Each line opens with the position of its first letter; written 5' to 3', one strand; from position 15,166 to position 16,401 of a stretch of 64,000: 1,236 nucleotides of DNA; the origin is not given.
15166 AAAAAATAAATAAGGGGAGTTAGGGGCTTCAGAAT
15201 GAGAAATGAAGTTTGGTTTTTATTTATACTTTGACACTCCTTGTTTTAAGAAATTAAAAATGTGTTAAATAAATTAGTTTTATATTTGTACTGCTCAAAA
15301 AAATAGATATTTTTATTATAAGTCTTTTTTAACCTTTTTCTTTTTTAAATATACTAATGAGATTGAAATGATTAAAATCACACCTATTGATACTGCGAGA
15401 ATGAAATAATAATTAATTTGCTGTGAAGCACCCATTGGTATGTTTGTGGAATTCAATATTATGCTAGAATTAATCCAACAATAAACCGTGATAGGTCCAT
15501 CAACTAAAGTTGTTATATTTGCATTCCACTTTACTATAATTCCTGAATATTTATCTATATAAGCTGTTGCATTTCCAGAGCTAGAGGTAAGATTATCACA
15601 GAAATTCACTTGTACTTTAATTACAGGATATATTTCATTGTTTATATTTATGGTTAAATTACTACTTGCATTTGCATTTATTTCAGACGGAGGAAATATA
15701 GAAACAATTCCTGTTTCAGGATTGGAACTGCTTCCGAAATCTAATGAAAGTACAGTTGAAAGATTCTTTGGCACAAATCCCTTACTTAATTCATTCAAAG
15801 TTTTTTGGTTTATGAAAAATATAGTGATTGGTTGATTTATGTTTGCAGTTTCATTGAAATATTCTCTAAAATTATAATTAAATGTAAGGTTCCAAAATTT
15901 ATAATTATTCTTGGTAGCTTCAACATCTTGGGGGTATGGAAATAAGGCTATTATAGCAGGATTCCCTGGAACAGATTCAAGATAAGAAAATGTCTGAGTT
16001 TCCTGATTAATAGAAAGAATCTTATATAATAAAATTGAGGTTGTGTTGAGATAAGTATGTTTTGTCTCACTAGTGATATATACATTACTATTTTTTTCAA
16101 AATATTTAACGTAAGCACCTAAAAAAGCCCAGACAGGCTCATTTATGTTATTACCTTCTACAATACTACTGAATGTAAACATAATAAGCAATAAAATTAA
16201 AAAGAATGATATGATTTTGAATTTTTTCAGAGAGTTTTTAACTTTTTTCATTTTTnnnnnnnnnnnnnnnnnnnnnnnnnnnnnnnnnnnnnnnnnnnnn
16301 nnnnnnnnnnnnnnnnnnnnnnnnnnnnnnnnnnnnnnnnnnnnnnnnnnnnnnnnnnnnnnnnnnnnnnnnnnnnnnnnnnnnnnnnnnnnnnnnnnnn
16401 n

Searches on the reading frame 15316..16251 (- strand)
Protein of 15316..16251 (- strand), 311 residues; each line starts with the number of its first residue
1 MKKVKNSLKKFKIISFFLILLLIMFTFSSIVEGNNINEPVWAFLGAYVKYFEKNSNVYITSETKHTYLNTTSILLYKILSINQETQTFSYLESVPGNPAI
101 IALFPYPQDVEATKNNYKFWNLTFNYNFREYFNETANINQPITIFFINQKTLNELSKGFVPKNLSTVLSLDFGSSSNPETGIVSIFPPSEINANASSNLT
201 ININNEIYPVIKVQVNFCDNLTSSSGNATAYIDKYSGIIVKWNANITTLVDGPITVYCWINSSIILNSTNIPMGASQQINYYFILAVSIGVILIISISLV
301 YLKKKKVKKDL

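Call 3: search_protein_families(library=pfam, proteins=[window:15316-16251:-], max_evalue=10)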
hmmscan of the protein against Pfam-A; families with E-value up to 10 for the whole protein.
window:15316-16251:- (311 aa): 2 families
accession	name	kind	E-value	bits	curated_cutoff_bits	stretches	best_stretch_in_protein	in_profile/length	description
PF25564.1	DUF7933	-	0.005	17.2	26.5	1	185-224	6-45/123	Domain of unknown function (DUF7933)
PF13124.11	DUF3963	-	0.073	13.5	25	1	229-247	6-24/40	Protein of unknown function (DUF3963)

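Call 54: search_protein_families(library=ncbifam, proteins=[window:15316-16251:-], max_evalue=1)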
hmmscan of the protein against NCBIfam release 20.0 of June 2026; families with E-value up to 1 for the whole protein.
window:15316-16251:- (311 aa): 1 family
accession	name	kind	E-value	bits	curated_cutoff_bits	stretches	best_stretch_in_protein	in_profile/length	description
NF053819.1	EF0750_LPXTG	subfamily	0.17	12.4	47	0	287-306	85-104/105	EF2685/EF0750 family sortase-dependent surface protein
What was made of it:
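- Tried and rejected: Single-sequence Pfam and NCBIfam scans gave nothing for the target (calls 3, 54).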
